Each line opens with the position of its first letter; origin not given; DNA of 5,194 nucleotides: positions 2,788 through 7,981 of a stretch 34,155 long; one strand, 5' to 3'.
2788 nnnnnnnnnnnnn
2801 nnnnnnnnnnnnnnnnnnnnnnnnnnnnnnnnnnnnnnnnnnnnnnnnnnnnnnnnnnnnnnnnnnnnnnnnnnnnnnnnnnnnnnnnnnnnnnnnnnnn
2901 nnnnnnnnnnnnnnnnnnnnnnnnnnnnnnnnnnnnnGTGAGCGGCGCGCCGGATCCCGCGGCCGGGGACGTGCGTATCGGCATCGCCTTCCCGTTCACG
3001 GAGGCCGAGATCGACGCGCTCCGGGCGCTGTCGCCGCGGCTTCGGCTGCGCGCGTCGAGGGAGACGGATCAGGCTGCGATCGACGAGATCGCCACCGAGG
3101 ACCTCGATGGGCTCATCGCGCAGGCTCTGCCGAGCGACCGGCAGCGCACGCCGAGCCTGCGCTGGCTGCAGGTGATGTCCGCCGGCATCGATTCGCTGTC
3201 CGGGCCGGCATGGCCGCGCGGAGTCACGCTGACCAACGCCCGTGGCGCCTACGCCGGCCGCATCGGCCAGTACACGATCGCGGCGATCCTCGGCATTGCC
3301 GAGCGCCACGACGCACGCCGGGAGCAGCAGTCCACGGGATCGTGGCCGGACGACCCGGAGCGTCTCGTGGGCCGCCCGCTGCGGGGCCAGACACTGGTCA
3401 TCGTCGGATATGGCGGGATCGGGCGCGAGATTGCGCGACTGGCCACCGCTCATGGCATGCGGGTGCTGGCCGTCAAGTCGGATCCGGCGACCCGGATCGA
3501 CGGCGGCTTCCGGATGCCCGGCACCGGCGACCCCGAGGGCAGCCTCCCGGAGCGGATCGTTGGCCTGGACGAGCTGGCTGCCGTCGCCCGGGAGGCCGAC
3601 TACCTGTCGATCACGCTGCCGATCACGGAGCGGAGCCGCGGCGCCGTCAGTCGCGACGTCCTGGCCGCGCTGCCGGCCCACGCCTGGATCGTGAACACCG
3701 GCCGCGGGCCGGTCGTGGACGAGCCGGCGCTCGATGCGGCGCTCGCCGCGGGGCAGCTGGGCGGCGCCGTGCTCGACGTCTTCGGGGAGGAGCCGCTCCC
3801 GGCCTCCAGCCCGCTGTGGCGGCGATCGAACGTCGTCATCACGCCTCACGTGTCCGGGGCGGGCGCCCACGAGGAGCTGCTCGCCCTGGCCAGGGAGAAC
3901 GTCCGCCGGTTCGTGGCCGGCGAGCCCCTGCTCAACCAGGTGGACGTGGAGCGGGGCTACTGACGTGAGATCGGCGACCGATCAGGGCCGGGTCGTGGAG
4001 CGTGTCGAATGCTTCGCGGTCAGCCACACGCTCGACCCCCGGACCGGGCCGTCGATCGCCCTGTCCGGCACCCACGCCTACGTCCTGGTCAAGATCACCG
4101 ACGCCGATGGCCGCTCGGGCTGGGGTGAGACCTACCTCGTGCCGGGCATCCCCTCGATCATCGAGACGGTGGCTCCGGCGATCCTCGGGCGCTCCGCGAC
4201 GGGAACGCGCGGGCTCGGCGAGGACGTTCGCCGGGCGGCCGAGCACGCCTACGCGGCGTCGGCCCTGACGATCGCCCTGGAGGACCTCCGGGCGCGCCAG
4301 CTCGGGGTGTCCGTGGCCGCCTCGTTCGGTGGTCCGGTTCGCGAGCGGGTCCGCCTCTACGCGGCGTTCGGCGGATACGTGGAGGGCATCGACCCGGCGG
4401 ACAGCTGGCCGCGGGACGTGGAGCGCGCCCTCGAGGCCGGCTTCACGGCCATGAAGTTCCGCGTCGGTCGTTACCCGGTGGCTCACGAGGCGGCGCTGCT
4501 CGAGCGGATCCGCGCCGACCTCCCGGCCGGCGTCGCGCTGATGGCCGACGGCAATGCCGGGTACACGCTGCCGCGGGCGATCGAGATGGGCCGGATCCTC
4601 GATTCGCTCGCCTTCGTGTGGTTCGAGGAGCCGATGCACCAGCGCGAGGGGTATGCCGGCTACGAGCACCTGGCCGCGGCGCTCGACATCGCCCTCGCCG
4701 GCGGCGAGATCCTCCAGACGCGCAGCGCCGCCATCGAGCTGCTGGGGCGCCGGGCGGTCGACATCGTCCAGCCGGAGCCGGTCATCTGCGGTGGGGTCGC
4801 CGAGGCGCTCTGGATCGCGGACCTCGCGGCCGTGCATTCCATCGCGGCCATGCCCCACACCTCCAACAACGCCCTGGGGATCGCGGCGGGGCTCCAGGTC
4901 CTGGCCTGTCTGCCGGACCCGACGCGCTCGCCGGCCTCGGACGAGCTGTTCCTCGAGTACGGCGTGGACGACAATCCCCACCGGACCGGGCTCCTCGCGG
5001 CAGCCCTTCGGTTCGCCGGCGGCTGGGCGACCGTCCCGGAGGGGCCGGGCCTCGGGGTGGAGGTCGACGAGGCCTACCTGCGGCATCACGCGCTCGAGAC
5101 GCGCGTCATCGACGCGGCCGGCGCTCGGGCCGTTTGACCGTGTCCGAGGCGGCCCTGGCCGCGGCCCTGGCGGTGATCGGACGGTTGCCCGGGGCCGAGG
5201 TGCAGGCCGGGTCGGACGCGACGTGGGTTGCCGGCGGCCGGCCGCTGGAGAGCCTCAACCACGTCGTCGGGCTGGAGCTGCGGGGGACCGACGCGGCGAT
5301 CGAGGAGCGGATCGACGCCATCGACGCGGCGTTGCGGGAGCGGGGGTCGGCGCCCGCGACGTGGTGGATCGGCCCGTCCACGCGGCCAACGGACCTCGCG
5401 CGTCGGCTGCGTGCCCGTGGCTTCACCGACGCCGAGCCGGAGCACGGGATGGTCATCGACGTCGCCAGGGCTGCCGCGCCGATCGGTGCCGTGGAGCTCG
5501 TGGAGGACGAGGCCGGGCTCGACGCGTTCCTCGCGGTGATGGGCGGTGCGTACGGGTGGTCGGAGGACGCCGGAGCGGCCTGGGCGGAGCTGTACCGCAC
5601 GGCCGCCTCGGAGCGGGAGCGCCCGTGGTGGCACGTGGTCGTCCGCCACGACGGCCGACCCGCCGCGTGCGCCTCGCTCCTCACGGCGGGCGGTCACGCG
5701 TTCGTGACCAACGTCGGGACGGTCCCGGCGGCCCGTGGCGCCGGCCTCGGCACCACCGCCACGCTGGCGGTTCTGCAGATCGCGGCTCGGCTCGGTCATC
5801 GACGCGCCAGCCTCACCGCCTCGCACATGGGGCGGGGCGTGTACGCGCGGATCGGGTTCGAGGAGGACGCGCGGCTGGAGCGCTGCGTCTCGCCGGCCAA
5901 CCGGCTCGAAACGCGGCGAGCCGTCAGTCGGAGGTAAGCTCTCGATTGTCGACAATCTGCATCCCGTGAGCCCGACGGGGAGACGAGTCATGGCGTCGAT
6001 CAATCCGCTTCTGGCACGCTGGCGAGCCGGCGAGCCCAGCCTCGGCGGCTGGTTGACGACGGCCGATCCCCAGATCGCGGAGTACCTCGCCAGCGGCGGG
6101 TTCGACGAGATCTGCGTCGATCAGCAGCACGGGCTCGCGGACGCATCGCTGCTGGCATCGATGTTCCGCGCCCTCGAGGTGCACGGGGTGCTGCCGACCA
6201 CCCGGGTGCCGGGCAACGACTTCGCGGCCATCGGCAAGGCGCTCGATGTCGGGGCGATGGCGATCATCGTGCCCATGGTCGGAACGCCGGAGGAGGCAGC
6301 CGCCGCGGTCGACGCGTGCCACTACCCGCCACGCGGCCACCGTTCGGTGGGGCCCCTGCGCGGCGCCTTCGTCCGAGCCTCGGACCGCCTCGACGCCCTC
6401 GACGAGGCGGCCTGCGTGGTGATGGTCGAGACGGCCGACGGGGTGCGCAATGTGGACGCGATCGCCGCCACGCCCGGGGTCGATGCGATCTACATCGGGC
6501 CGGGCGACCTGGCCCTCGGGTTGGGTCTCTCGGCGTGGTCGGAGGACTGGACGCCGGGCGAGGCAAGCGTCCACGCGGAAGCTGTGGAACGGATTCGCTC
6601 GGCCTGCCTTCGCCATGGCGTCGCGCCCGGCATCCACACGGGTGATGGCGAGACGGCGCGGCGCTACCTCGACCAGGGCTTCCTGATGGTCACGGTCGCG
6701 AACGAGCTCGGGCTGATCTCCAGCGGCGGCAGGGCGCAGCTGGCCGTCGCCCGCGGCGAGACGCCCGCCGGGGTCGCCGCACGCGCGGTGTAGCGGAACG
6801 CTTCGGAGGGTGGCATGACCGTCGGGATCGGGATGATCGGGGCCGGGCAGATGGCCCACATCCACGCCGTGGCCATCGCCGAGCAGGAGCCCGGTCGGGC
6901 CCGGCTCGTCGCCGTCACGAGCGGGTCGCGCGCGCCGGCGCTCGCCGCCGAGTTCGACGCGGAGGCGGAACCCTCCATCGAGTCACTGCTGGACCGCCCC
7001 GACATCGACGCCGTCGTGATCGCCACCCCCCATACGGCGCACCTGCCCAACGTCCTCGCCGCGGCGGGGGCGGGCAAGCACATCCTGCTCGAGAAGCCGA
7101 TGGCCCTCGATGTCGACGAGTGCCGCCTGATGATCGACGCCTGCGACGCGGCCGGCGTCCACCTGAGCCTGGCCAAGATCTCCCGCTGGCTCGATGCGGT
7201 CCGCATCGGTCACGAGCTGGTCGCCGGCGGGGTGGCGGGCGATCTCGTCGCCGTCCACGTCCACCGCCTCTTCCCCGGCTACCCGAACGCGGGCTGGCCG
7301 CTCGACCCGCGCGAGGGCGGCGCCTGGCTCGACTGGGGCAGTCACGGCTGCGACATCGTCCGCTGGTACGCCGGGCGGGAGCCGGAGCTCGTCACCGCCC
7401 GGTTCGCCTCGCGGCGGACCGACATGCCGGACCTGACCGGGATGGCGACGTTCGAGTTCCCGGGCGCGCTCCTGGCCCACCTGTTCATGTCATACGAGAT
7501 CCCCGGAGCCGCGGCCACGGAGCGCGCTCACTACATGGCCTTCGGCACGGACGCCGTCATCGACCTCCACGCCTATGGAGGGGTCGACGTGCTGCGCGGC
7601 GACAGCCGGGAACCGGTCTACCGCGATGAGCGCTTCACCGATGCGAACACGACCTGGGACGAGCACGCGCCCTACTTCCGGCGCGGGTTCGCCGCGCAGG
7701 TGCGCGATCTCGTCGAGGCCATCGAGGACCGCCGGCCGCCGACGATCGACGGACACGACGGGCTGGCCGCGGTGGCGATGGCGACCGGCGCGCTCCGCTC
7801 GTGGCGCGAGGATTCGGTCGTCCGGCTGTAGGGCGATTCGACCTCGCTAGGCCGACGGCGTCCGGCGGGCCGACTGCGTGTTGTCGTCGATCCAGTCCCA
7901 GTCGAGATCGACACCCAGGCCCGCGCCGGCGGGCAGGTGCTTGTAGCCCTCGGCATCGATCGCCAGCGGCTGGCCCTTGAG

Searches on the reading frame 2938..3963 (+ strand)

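Call 7: search_protein_families(library=pfam, proteins=[window:2938-3963:+])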
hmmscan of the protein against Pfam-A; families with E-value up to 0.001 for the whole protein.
window:2938-3963:+ (341 aa): 1 family
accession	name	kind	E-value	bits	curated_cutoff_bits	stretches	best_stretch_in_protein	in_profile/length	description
PF02826.25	2-Hacid_dh_C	-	1.6e-45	155.1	25.1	1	115-306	2-178/178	D-isomer specific 2-hydroxyacid dehydrogenase, NAD binding domain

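Call 26: search_protein_families(library=ncbifam, proteins=[window:2938-3963:+], max_evalue=0.00001)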
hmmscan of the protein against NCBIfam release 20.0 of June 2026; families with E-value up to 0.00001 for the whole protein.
window:2938-3963:+ (341 aa): 21 families
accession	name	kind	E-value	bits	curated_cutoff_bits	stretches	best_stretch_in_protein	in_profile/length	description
NF041369.1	Dhydh_Halo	equivalog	7e-50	170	400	1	49-335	34-304/305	D-2-hydroxyacid dehydrogenase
NF005069.0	PRK06487.1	equivalog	3e-34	118.5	448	1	70-331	66-316/320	2-hydroxyacid dehydrogenase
NF009714.1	PRK13243.1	equivalog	3.2e-32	112.2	455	1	70-329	64-316/332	glyoxylate reductase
TIGR01327.1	PGDH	equivalog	8.4e-29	100.7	454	1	91-335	81-310/525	phosphoglycerate dehydrogenase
NF011938.0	PRK15409.1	equivalog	4.9e-28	98.1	492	1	69-324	62-304/324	glyoxylate/hydroxypyruvate reductase GhrB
NF005387.0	PRK06932.1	equivalog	2.2e-27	95.9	492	2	212-327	190-311/314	2-hydroxyacid dehydrogenase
NF012013.0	PRK15469.1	equivalog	1.1e-26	93.6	403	1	205-341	176-312/312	glyoxylate/hydroxypyruvate reductase GhrA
NF008759.0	PRK11790.1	equivalog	1.2e-24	86.7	404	1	94-326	98-309/410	phosphoglycerate dehydrogenase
NF005027.0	PRK06436.1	equivalog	3.7e-24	85.4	261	2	75-179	51-151/303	2-hydroxyacid dehydrogenase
NF006263.0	PRK08410.1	equivalog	2.1e-21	76.7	389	1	212-328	189-309/311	D-2-hydroxyacid dehydrogenase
NF001309.0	PRK00257.1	equivalog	1.1e-16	60.7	434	1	145-308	111-258/379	4-phosphoerythronate dehydrogenase PdxB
NF000492.1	vanH_gen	exception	3.6e-14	52.5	540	1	213-285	183-256/312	D-lactate dehydrogenase VanH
NF005750.0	PRK07574.1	equivalog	1.8e-13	50.3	329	1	210-331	239-362/386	NAD-dependent formate dehydrogenase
NF000371.1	vanH_Agroup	exception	2.3e-11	43.4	700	1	216-285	191-261/322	VanH-A/VanH-Pt family D-lactate dehydrogenase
NF000128.1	vanH-Sc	exception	4.7e-11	42.4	650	1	208-285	201-276/337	D-lactate dehydrogenase VanH-Sc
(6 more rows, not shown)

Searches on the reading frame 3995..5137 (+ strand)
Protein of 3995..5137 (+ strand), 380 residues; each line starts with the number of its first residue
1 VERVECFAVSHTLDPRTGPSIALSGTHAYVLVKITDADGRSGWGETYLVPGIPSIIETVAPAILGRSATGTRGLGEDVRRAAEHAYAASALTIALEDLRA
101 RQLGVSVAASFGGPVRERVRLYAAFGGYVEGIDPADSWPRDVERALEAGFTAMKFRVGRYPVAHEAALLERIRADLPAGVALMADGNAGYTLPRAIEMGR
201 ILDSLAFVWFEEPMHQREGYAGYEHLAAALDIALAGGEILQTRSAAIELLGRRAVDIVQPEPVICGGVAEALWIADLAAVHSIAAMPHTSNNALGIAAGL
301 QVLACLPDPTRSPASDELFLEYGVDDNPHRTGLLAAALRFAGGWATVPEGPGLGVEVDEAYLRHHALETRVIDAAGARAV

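Call 7: search_protein_families(library=pfam, proteins=[window:3995-5137:+])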
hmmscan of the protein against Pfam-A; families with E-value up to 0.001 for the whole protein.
window:3995-5137:+ (380 aa): 2 families
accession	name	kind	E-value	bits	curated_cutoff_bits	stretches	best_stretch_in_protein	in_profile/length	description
PF13378.12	MR_MLE_C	-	1e-48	166.4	29.4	1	141-360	5-218/219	Enolase C-terminal domain-like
PF02746.21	MR_MLE_N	-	2.7e-10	40.9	22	1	21-109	20-114/117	Mandelate racemase / muconate lactonizing enzyme, N-terminal domain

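Call 26: search_protein_families(library=ncbifam, proteins=[window:3995-5137:+], max_evalue=0.00001)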
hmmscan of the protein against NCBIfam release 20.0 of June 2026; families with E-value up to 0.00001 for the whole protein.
window:3995-5137:+ (380 aa): 15 families
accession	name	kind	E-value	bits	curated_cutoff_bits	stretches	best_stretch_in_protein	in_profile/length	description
NF047820.1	TalGalacDh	equivalog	5.3e-35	121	500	1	32-289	41-305/371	L-talarate/galactarate dehydratase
NF010624.0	PRK14017.1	equivalog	1.5e-32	113.2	311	1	29-368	15-363/382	galactonate dehydratase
NF040790.2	glucon_galact_dh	equivalog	3e-32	111.9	750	1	28-369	24-373/390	bifunctional D-gluconate/D-galactonate dehydratase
NF040866.1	AraD_Arch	equivalog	4.4e-32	111.5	650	1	87-363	103-367/372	arabinonate dehydratase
TIGR02534.1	mucon_cyclo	subfamily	4.6e-28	98.3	334.95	1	23-362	23-362/368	muconate/chloromuconate family cycloisomerase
NF043051.1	ManoateDhtManD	equivalog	1.6e-19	70.1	550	1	164-368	190-386/403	D-mannonate dehydratase ManD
NF011654.0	PRK15072.1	subfamily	5.9e-18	64.9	430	1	164-370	191-389/404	D-galactonate dehydratase family protein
NF011968.0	PRK15440.1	equivalog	2.6e-13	49.7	393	1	87-291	125-322/395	L-rhamnonate dehydratase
NF043002.1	HProlDhtase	equivalog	5.5e-11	41.9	500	1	51-358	64-355/366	cis-3-hydroxy-L-proline dehydratase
NF041118.1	A_G_epim_Thtga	equivalog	1.4e-09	37.6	500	1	54-300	64-303/341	L-Ala-D/L-Glu epimerase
TIGR01927.1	menC_gam_Gplu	equivalog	2.2e-09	37.1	130.55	1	30-277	24-252/307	o-succinylbenzoate synthase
TIGR01928.1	menC_lowGC_arch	equivalog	2.6e-09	36.6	200.65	1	57-283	62-276/325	o-succinylbenzoate synthase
TIGR03247.1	glucar-dehydr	equivalog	1.3e-08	34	828.7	1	148-364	195-404/441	glucarate dehydratase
NF002739.0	PRK02714.1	equivalog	3.6e-06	26.7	259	0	141-215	125-202/320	o-succinylbenzoate synthase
NF042940.1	racemase_DgcA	equivalog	7.1e-06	25.5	400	1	26-286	22-267/323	N-acetyl-D-Glu racemase DgcA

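Call 51: search_solved_structures(query=window:3995-5137:+, max_evalue=1e-30)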
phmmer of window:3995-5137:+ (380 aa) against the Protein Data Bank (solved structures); distinct sequences matched with E-value up to 1e-30: 5.
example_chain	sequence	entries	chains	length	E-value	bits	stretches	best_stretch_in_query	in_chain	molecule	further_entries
4ggb_A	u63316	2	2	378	6.7e-44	153.9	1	9-361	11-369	Putative uncharacterized protein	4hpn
5olc_A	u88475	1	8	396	5.7e-37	131.1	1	2-366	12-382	Galactonate dehydratase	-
2gdq_A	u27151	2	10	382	3.1e-32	115.5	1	3-361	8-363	yitF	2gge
3ozm_A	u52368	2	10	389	4.8e-31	111.6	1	85-369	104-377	Putative mandelate racemase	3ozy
3h12_A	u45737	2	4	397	5.1e-31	111.5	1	85-369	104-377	mandelate racemase | Putative mandelate racemase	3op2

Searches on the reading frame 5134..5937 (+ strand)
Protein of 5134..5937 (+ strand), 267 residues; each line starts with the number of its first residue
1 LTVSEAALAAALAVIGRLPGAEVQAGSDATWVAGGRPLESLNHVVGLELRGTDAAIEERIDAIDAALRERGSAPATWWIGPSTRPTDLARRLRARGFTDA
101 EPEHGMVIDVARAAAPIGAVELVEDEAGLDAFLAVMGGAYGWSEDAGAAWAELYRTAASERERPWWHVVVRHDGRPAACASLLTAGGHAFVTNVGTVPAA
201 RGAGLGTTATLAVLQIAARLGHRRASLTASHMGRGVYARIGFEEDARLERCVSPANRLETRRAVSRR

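Call 7: search_protein_families(library=pfam, proteins=[window:5134-5937:+])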
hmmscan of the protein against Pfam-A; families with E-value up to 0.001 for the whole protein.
window:5134-5937:+ (267 aa): 4 families
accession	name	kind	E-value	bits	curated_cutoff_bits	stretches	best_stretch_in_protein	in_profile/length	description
PF00583.31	Acetyltransf_1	-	1.6e-08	35.3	20.7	1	156-242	18-116/116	Acetyltransferase (GNAT) family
PF13480.13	Acetyltransf_6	-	1.6e-06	28.7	22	1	119-229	21-136/143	Acetyltransferase (GNAT) domain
PF13508.13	Acetyltransf_7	-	8.2e-05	23.3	27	1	168-244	6-84/84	Acetyltransferase (GNAT) domain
PF13302.13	Acetyltransf_3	-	0.00093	20.3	25.4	0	140-224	28-116/138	Acetyltransferase (GNAT) domain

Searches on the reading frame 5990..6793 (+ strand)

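Call 7: search_protein_families(library=pfam, proteins=[window:6053-6793:+])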
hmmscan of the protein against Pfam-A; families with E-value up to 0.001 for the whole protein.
window:6053-6793:+ (246 aa): 1 family
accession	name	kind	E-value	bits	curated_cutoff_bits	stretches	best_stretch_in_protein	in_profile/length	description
PF03328.21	HpcH_HpaI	-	1.4e-27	96.9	25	1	3-221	8-217/221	HpcH/HpaI aldolase/citrate lyase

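Call 26: search_protein_families(library=ncbifam, proteins=[window:5990-6793:+], max_evalue=0.00001)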
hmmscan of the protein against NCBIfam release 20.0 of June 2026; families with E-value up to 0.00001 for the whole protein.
window:5990-6793:+ (267 aa): 4 families
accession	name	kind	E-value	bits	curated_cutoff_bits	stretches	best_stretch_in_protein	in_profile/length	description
TIGR02311.1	HpaI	equivalog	5.2e-43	147.3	368.8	1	10-248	6-242/249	4-hydroxy-2-oxoheptanedioate aldolase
TIGR03239.1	GarL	equivalog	6.8e-38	130.6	406.75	1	12-248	8-241/249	2-dehydro-3-deoxyglucarate aldolase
NF007849.0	PRK10558.1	equivalog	7.2e-38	130.5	393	1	8-247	11-247/256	2-dehydro-3-deoxyglucarate aldolase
NF007521.0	PRK10128.1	equivalog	7.2e-26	91.3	441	1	5-255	7-255/267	2-keto-3-deoxy-L-rhamnonate aldolase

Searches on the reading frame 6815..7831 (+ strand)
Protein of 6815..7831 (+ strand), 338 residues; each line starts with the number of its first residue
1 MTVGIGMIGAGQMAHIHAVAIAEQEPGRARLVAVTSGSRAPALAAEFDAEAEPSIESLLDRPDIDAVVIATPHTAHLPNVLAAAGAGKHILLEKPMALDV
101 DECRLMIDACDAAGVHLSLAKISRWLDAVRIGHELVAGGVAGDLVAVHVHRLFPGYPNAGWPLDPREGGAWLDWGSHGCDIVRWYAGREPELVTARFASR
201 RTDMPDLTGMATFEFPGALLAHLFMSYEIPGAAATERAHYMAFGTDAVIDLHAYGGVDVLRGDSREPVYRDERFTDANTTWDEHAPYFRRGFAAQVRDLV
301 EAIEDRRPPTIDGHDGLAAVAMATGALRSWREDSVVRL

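Call 7: search_protein_families(library=pfam, proteins=[window:6815-7831:+])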
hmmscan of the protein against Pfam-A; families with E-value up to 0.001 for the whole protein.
window:6815-7831:+ (338 aa): 3 families
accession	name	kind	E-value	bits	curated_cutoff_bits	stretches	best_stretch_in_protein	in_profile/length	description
PF01408.29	GFO_IDH_MocA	-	1.3e-22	81.1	24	1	4-118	2-117/120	Oxidoreductase family, NAD-binding Rossmann fold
PF22725.1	GFO_IDH_MocA_C3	-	3.7e-16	59.7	27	1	133-247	5-121/124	GFO/IDH/MocA C-terminal domain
PF02894.22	GFO_IDH_MocA_C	-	3.7e-12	46.9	22.9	1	134-337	2-217/218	Oxidoreductase family, C-terminal alpha/beta domain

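Call 26: search_protein_families(library=ncbifam, proteins=[window:6815-7831:+], max_evalue=0.00001)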
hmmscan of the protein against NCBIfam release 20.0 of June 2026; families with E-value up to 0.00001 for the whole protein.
window:6815-7831:+ (338 aa): 9 families
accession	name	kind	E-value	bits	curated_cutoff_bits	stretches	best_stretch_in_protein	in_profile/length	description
TIGR04380.1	myo_inos_iolG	equivalog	4.8e-38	130.8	355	1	3-336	2-329/330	inositol 2-dehydrogenase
NF040723.1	UDP-GlcNAcDh_Arch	equivalog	7.3e-24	84.8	450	1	5-206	3-197/302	UDP-N-acetylglucosamine 3-dehydrogenase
NF041392.1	XylDh_Gfo6_Halo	equivalog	6e-21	74.6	350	1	2-252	16-276/350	D-xylose 1-dehydrogenase Gfo6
NF052479.1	LevoglcsnDh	equivalog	6.2e-19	67.9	650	1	3-187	4-203/386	levoglucosan dehydrogenase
NF008607.0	PRK11579.1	subfamily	2.3e-15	56.4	330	1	3-198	5-200/346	oxidoreductase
NF052679.1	InsChiInosDhIolG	equivalog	2.9e-13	49.6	540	1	1-119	1-122/343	bifunctional inositol 2-dehydrogenase/D-chiro-inositol 1-dehydrogenase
NF058563.1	BT_2159_fam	equivalog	7.8e-10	38.3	650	1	5-189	3-186/350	disaccharide 3-dehydrogenase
NF058561.1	BT_2158_fam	equivalog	2.8e-08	32.8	750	1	63-151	96-184/487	glycoside 3-dehydrogenase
NF007574.0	PRK10206.1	equivalog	2.2e-06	27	352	1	55-206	57-207/345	oxidoreductase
